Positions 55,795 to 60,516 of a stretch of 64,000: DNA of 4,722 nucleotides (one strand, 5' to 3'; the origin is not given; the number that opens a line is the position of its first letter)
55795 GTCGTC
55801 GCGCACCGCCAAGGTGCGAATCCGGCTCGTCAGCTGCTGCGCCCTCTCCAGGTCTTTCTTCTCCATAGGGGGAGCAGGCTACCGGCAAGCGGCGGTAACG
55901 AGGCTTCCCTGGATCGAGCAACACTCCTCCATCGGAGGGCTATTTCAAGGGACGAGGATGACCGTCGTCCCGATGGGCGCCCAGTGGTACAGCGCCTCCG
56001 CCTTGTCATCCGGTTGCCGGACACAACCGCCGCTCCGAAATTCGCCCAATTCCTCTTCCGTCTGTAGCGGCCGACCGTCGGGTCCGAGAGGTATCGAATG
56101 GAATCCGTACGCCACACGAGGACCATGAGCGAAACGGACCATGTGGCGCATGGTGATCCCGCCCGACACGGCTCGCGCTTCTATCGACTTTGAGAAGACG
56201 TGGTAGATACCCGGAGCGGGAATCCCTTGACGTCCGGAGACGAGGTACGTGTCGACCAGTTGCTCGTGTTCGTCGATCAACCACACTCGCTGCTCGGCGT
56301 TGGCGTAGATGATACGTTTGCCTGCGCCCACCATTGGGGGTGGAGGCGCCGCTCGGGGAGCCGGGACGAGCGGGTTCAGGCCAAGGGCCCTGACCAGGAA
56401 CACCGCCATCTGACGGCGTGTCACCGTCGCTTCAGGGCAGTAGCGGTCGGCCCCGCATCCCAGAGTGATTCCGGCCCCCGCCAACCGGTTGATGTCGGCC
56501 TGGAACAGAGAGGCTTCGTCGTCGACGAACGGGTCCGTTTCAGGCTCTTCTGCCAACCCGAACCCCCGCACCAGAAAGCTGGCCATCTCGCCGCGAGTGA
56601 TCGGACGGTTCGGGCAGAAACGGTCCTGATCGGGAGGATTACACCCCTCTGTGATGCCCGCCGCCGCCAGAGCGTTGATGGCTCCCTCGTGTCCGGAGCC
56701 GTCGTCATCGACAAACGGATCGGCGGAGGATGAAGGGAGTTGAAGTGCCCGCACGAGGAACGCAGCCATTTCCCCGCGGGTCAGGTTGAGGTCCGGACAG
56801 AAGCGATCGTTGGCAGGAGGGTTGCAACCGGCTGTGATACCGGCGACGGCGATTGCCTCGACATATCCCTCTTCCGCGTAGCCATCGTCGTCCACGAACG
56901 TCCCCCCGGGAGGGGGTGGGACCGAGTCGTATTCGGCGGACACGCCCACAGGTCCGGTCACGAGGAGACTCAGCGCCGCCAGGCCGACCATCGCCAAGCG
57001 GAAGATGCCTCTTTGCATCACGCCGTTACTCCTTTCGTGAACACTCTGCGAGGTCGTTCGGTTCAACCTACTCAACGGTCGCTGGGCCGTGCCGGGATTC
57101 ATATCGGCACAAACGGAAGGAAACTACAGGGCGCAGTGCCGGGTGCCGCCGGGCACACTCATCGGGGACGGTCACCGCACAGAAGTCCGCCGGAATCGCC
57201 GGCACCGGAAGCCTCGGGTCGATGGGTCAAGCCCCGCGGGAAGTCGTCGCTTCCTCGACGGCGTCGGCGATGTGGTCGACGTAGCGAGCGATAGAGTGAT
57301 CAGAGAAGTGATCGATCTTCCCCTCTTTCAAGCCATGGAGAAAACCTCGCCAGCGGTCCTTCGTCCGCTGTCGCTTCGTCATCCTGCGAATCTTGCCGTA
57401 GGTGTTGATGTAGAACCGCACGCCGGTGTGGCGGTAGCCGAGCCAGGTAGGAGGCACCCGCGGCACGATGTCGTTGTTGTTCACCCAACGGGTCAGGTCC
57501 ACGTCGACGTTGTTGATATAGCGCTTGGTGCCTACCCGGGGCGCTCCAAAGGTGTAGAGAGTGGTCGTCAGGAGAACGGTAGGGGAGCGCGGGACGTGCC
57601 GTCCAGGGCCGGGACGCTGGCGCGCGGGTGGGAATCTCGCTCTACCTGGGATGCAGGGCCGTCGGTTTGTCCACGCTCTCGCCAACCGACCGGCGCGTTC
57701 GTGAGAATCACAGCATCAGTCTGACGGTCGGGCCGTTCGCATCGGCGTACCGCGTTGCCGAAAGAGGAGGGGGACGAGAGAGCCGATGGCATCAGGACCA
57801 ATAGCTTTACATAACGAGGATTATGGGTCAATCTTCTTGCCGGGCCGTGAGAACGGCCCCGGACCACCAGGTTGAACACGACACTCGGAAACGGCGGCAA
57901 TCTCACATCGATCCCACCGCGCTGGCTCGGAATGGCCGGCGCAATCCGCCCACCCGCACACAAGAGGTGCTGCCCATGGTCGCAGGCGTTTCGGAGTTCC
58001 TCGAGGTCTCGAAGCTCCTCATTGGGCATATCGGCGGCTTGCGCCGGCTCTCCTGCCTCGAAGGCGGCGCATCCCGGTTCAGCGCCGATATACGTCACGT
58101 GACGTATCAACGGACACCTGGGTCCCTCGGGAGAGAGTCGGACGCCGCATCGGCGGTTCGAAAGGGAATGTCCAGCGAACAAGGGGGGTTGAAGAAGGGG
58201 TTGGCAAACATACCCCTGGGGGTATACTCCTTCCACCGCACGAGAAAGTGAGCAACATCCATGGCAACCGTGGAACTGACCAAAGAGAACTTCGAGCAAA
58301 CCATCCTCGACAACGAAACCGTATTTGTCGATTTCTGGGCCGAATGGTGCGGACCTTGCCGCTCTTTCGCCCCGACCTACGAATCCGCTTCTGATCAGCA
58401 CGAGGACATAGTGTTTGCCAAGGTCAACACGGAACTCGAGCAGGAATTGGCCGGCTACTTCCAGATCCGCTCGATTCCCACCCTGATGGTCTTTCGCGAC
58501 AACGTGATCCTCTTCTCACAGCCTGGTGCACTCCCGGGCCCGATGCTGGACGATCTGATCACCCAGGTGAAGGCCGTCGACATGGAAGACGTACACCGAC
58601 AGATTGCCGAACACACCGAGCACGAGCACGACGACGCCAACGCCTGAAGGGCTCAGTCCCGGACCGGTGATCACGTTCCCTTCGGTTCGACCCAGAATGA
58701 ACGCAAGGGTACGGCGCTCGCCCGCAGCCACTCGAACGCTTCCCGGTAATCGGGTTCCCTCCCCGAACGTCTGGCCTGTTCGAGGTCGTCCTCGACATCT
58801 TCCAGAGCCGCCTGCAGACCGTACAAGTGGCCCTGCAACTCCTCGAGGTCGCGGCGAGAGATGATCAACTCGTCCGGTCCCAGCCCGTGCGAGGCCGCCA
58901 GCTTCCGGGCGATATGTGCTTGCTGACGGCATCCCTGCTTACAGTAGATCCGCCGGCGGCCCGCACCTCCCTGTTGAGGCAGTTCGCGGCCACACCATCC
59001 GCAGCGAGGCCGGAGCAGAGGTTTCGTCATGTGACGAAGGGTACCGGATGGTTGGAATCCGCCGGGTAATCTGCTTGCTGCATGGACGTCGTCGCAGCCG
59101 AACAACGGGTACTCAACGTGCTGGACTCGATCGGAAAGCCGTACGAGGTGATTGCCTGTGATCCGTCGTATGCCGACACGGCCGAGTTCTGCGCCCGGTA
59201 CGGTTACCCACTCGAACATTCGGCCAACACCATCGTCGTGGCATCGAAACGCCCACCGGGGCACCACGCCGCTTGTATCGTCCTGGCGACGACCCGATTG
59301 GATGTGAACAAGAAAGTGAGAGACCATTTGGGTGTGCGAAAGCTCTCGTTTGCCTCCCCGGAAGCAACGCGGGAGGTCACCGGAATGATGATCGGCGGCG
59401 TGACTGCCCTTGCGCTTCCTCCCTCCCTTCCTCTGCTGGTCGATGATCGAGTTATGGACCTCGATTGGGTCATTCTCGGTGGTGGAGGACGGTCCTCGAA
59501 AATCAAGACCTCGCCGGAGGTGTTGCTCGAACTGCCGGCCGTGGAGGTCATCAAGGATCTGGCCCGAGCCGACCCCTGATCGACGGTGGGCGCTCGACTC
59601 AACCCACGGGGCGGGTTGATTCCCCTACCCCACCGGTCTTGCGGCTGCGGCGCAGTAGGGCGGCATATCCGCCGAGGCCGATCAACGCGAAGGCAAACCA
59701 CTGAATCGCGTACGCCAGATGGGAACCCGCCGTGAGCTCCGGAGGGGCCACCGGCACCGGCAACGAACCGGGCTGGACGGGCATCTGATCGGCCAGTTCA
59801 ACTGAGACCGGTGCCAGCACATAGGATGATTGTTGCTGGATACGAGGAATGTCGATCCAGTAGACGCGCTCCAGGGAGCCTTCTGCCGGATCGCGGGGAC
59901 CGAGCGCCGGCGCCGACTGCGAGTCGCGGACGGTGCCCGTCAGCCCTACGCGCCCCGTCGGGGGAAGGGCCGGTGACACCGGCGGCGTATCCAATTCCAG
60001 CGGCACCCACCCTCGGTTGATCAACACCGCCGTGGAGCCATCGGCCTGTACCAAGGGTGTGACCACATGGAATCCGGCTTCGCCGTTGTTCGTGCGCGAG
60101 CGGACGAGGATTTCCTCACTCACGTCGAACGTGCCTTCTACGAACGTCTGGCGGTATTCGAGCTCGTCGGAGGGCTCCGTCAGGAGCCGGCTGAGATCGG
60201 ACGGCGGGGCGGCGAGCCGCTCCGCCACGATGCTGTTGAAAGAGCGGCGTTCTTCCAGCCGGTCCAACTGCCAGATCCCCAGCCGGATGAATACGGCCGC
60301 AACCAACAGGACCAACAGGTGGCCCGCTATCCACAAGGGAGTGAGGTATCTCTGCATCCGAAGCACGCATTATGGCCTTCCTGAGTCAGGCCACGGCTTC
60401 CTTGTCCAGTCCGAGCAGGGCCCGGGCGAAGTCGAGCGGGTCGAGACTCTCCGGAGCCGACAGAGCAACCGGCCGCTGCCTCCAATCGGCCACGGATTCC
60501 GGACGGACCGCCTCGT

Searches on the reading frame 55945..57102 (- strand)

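Call 71: search_protein_families(library=pfam, proteins=[window:55945-57102:-], max_evalue=0.0001)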
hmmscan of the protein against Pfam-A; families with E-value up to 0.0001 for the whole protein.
window:55945-57102:- (385 aa): 2 families
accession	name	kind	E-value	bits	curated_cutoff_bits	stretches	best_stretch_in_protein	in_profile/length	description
PF00395.25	SLH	-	3.6e-13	49.7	20.8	1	133-174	3-44/44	S-layer homology domain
PF03734.19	YkuD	-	1.9e-09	38.7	23.4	1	264-382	3-145/146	L,D-transpeptidase catalytic domain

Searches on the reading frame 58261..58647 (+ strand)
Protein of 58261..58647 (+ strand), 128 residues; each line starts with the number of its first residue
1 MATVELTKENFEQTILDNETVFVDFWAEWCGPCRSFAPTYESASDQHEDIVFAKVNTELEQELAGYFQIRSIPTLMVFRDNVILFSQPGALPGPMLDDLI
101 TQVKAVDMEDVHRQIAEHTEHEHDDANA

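Call 45: search_protein_families(library=pfam, proteins=[window:58261-58647:+], max_evalue=0.01)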
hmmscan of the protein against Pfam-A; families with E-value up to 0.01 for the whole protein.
window:58261-58647:+ (128 aa): 7 families
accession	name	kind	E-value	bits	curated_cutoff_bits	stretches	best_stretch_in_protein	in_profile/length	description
PF00085.26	Thioredoxin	-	4.9e-26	91.2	23.5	1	3-97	2-98/103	Thioredoxin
PF13905.12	Thioredoxin_8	-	2.5e-07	31.4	27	1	19-48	2-31/94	Thioredoxin-like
PF13098.12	Thioredoxin_2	-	1.7e-06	28.7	27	1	18-99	5-103/104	Thioredoxin-like domain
PF04756.19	OST3_OST6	-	1e-05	25.6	27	1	29-121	45-140/294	OST3 / OST6 family, transporter family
PF08534.16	Redoxin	-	0.0042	17.3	26.6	0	9-46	19-57/148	Redoxin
PF14595.12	Thioredoxin_9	-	0.0054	17.1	25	1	17-82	40-108/129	Thioredoxin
PF13899.12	Thioredoxin_7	-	0.009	16.6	27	0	18-78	17-81/83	Thioredoxin-like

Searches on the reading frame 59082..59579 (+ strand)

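Call 45: search_protein_families(library=pfam, proteins=[window:59082-59579:+], max_evalue=0.01)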
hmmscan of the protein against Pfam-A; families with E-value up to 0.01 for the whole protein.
window:59082-59579:+ (165 aa): 1 family
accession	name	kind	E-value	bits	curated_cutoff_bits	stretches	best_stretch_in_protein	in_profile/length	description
PF04073.20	tRNA_edit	-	6e-19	68.8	25.5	1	28-150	2-122/123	Aminoacyl-tRNA editing domain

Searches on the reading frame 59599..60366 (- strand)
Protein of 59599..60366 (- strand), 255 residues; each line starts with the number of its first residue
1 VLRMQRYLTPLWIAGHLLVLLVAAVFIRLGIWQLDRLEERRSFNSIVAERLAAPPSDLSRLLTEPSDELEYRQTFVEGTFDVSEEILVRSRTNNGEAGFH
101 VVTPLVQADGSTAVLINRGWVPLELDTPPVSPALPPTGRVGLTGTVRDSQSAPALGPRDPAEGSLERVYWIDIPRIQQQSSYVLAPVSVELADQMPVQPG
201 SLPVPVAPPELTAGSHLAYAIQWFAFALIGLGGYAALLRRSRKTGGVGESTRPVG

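Call 45: search_protein_families(library=pfam, proteins=[window:59599-60366:-], max_evalue=0.01)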
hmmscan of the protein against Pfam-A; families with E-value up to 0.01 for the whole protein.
window:59599-60366:- (255 aa): 1 family
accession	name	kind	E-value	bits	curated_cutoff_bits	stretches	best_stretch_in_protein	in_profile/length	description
PF02104.20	SURF1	-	1.5e-44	153.2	23.4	1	21-228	2-205/205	SURF1 family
